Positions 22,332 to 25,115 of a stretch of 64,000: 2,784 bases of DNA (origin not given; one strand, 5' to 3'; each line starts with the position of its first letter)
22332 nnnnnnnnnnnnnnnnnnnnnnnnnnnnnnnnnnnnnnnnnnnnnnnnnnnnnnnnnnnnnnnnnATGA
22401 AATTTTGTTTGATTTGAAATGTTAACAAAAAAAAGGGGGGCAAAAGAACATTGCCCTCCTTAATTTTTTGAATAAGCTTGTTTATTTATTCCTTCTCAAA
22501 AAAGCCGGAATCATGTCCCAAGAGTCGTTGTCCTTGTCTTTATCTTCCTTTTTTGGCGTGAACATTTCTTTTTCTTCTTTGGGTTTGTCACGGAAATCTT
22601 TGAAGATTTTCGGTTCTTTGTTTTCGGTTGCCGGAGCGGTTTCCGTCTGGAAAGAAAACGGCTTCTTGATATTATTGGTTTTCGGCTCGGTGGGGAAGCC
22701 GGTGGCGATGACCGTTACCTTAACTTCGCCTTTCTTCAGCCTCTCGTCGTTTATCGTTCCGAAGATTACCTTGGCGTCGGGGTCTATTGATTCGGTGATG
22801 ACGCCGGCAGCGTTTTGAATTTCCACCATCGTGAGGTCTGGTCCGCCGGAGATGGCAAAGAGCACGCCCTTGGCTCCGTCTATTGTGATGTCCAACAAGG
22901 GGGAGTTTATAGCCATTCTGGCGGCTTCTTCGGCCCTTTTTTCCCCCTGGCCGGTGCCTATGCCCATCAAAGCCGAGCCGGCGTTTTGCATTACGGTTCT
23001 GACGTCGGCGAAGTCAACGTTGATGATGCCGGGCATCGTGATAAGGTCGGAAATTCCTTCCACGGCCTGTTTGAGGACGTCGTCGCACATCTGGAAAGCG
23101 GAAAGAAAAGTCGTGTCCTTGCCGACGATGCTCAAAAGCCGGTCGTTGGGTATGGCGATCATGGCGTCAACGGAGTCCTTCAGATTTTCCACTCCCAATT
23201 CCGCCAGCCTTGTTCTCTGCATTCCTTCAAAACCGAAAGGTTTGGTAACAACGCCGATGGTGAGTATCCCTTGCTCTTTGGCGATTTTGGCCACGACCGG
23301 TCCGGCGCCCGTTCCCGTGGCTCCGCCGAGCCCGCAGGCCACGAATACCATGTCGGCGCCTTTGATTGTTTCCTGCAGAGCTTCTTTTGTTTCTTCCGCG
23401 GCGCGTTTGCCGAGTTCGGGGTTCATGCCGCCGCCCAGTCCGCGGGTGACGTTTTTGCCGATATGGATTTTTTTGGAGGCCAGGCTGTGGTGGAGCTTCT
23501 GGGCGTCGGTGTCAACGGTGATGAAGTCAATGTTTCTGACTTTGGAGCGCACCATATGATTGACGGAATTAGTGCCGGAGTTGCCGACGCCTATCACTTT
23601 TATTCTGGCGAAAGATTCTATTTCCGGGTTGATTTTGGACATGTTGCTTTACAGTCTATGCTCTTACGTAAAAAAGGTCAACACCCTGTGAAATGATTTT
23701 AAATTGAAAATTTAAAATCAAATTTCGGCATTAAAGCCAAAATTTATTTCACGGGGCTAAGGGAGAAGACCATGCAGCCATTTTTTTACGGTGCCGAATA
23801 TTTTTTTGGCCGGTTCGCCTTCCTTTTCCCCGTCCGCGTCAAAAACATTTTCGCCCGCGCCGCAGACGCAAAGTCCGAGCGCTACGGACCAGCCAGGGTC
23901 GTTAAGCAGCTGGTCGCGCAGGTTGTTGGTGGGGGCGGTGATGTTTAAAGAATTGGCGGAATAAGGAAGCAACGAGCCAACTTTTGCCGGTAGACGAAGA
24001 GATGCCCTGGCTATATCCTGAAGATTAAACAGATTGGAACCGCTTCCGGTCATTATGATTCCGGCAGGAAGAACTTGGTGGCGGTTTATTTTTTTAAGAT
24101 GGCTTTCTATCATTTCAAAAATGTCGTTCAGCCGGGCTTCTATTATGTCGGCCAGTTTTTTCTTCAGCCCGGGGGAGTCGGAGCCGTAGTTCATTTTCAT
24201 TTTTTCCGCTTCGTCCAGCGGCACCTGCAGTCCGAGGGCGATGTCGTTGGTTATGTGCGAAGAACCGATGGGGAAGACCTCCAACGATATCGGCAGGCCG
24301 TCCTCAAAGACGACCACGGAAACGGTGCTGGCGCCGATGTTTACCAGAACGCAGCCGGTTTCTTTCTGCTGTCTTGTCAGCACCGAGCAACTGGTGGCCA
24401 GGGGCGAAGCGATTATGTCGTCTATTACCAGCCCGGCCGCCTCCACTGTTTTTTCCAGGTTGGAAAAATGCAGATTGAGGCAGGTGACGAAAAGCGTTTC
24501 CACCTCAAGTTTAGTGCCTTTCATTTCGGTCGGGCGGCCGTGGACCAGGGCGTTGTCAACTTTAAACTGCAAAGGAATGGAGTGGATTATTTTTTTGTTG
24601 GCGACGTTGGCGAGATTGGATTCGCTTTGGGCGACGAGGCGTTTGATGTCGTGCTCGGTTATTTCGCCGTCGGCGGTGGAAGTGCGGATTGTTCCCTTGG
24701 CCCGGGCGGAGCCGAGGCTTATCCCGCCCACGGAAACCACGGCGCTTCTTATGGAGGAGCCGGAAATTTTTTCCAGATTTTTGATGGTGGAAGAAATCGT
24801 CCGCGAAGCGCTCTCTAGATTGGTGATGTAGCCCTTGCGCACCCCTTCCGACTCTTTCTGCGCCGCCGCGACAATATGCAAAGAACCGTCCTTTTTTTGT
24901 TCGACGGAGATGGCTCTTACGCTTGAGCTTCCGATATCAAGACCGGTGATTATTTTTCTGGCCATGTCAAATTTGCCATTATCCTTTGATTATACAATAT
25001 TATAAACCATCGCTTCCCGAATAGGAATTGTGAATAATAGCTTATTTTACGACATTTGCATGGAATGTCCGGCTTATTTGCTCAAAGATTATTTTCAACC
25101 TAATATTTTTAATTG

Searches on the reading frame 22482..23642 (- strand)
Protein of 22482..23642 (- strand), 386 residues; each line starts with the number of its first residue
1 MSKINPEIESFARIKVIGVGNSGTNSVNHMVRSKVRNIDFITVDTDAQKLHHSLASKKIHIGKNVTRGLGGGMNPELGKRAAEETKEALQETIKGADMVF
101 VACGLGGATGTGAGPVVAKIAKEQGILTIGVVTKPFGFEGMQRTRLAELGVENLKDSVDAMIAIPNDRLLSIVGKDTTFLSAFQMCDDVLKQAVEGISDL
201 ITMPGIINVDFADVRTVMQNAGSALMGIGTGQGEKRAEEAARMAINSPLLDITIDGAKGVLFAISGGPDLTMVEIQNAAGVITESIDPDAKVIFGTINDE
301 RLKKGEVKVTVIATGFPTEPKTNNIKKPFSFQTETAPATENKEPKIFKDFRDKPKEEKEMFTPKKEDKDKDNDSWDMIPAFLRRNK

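Call 6: search_protein_families(library=pfam, proteins=[window:22482-23642:-], max_evalue=0.1)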
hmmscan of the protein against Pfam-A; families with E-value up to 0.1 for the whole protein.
window:22482-23642:- (386 aa): 5 families
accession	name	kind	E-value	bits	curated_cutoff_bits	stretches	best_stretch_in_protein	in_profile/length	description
PF00091.31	Tubulin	-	5.4e-45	154.4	33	1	13-173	1-189/190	Tubulin/FtsZ family, GTPase domain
PF12327.13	FtsZ_C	-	2.3e-32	111.6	27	1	222-316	1-94/95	FtsZ family, C-terminal domain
PF01262.27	AlaDh_PNT_C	-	0.021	14.7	23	1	12-107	29-104/214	Alanine dehydrogenase/PNT, C-terminal domain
PF24675.1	NpmA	-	0.039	13.7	60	0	207-264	9-63/214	16S rRNA (adenine(1408)-N(1))-methyltransferase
PF13460.12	NAD_binding_10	-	0.087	13.1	27.2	0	84-133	49-97/184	NAD(P)H-binding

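Call 47: find_related_loci(query=window:22482-23642:-, collection=genome_contigs, flank=10000)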
Query window:22482-23642:- (386 aa) in genome_contigs; peptide patterns used: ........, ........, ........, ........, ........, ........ (x = any residue, [..] = any of these).
600 stretches matched a pattern (row limit reached: there are more); 568 encode a relative of the query (tblastn E <= 1e-3); the best 80 are kept; 80 distinct loci.
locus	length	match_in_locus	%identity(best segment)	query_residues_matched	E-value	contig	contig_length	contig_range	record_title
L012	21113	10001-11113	69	1-386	6e-180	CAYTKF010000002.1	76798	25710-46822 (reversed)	MAG TPA_asm: uncultured Candidatus Saccharibacteria bacterium isolate binchicken_co191_187 genome assembly, contig: NODE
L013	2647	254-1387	69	1-386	0e+0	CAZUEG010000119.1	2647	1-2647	MAG TPA_asm: uncultured Candidatus Saccharibacteria bacterium isolate binchicken_co387_178 genome assembly, contig: NODE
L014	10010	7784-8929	72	1-386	2e-173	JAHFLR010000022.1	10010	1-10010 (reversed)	MAG: bacterium isolate nzgw438 NODE_17113_length_10011_cov_2.548534, whole genome shotgun sequence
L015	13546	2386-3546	65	1-386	6e-161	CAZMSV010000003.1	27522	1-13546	MAG TPA_asm: uncultured Candidatus Saccharibacteria bacterium isolate SRP128246_co1_548 genome assembly, contig: NODE_30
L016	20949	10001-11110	66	1-386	1e-159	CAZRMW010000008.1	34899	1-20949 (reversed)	MAG TPA_asm: uncultured Candidatus Saccharibacteria bacterium isolate SRP077602_co6_144 genome assembly, contig: NODE_19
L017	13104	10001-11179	63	1-386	2e-159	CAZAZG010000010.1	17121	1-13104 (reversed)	MAG TPA_asm: uncultured Candidatus Saccharibacteria bacterium isolate SRP128246_co1_329 genome assembly, contig: NODE_72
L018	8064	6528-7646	63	1-386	8e-159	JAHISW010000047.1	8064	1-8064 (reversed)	MAG: Patescibacteria group bacterium isolate MM_PC_MetaG.mb.190 MM_PC_MetaG.mb.190_k141_898422, whole genome shotgun seq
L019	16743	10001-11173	65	1-386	1e-158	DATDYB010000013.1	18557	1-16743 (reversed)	MAG TPA_asm: Candidatus Paceibacterota bacterium isolate SMAG_U8154 k141_2274638, whole genome shotgun sequence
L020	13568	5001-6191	62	1-386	2e-157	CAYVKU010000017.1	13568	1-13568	MAG TPA_asm: uncultured Candidatus Saccharibacteria bacterium isolate SRP290908_co1_111 genome assembly, contig: NODE_63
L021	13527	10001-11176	62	1-386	1e-157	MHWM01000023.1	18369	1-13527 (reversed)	MAG: Candidatus Zambryskibacteria bacterium RIFCSPLOWO2_02_FULL_39_14 rifcsplowo2_02_scaffold_5838, whole genome shotgun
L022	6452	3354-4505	65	1-386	8e-158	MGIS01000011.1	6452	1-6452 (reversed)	MAG: Candidatus Wolfebacteria bacterium RIFCSPLOWO2_01_FULL_47_17b rifcsplowo2_01_scaffold_34804, whole genome shotgun s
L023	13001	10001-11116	63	1-386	7e-157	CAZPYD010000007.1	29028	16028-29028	MAG TPA_asm: uncultured Candidatus Saccharibacteria bacterium isolate SRP077602_co6_10 genome assembly, contig: NODE_263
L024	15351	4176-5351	64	1-386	6e-157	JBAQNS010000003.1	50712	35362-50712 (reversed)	MAG: Minisyncoccia bacterium isolate MFD12002_ilm_asm_bin40 k127_47005, whole genome shotgun sequence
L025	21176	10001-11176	64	1-386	2e-156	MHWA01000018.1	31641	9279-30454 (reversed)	MAG: Candidatus Zambryskibacteria bacterium RIFCSPLOWO2_01_FULL_35_19 rifcsplowo2_01_scaffold_5184, whole genome shotgun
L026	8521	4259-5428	64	1-386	2e-156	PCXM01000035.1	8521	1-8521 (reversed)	MAG: Candidatus Zambryskibacteria bacterium CG10_big_fil_rev_8_21_14_0_10_34_34 CG10_8_21_14_0.10_scaffold_17416_c, whol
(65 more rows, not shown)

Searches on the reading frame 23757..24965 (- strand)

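Call 6: search_protein_families(library=pfam, proteins=[window:23757-24965:-], max_evalue=0.1)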
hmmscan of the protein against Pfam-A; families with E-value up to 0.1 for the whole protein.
window:23757-24965:- (402 aa): 4 families
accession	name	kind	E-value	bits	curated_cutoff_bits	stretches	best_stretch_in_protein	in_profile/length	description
PF14450.12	FtsA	-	2.7e-25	89.6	31.8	1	206-363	1-126/127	Cell division protein FtsA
PF02491.25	SHS2_FTSA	-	7.4e-13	49.1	25.4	1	84-161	4-79/79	SHS2 domain inserted in FTSA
PF11104.14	PilM_2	-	3.6e-09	36.5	27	1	8-350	1-323/340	Type IV pilus assembly protein PilM;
PF06723.19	MreB_Mbl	-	0.0029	16.9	27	0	269-330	240-304/327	MreB/Mbl protein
